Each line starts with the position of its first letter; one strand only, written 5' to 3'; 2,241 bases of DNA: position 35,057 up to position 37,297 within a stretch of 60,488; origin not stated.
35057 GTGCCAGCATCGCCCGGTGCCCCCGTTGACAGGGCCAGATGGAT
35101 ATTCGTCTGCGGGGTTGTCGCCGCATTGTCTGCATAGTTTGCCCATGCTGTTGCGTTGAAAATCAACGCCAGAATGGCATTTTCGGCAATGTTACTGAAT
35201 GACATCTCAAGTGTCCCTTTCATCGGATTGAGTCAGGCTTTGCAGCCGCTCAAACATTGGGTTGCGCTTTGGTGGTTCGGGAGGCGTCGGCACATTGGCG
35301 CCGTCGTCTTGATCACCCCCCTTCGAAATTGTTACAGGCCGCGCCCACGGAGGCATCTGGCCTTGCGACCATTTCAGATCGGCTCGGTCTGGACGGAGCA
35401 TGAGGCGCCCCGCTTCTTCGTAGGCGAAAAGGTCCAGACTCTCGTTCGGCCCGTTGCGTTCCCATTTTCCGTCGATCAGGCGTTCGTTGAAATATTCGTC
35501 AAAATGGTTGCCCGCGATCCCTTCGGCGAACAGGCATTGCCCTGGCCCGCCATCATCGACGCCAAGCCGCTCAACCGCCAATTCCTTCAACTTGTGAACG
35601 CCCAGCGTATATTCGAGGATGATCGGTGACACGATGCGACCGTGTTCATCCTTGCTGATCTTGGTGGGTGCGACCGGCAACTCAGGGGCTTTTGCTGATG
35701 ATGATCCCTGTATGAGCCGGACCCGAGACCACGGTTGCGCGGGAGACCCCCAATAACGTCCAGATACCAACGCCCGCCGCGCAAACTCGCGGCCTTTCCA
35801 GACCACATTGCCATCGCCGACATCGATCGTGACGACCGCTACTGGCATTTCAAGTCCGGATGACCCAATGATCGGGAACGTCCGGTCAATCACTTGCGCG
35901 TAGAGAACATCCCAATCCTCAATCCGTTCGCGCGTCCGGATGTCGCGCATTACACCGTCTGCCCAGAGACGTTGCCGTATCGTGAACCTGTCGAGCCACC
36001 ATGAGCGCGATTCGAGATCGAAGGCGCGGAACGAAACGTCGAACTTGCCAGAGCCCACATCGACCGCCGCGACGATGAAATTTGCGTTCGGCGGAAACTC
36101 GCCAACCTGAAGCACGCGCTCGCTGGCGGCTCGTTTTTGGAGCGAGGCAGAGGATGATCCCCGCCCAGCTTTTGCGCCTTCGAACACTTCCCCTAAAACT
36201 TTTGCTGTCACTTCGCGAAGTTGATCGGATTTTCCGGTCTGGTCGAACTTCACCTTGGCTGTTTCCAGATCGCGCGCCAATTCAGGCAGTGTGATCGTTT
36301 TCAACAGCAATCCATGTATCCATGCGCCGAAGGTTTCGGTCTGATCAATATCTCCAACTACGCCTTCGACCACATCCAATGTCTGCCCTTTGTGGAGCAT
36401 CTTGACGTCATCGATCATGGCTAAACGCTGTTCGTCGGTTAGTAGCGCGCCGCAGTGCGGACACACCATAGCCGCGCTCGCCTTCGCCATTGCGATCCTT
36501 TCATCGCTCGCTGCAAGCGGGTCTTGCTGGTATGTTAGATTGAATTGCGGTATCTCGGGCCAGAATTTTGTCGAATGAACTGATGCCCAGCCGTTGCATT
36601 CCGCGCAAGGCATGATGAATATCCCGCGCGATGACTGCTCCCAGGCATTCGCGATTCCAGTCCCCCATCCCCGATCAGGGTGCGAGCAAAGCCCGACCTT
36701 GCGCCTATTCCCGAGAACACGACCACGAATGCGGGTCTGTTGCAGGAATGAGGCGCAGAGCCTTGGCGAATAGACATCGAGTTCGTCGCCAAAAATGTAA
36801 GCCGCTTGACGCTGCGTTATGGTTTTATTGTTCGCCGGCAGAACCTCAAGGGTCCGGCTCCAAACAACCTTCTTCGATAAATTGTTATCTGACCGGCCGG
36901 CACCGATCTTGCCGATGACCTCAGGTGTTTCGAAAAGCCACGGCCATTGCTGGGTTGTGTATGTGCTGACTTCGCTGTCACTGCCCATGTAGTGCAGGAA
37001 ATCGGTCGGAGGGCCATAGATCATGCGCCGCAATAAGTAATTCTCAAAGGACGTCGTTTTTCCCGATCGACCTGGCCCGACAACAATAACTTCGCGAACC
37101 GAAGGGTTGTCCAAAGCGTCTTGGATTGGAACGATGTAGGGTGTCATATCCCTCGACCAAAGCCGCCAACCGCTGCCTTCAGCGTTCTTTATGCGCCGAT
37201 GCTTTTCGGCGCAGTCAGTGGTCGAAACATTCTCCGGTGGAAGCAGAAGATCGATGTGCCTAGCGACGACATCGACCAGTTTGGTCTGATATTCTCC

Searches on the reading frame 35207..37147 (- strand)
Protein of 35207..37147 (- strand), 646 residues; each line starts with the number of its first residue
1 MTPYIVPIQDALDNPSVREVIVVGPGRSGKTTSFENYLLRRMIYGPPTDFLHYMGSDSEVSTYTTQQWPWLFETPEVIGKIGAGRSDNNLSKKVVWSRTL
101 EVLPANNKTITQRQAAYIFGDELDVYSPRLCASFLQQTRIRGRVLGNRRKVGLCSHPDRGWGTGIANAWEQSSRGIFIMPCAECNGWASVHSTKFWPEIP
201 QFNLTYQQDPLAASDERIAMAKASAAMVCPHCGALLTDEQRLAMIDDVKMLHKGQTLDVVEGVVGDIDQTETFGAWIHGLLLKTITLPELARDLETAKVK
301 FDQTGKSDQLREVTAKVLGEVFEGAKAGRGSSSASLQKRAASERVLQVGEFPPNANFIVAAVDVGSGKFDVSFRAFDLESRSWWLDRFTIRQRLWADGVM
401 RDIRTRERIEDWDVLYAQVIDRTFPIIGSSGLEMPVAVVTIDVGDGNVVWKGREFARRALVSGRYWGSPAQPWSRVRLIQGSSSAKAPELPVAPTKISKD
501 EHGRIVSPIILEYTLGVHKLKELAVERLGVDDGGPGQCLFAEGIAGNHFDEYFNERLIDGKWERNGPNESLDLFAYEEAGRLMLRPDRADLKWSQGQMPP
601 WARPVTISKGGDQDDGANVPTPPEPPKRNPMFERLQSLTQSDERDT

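Call 25: search_protein_families(library=phrogs, proteins=[window:35207-37147:-], max_evalue=0.00001)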
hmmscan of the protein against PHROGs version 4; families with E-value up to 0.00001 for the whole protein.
window:35207-37147:- (646 aa): 3 families
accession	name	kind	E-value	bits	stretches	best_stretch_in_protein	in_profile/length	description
phrog_15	-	head and packaging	1.8e-64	219.7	1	2-627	383-954/1330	terminase large subunit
phrog_675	-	head and packaging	1.5e-06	27.8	1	46-238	84-270/576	terminase large subunit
phrog_15657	-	unknown function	3.8e-06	27.6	1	254-451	11-182/230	-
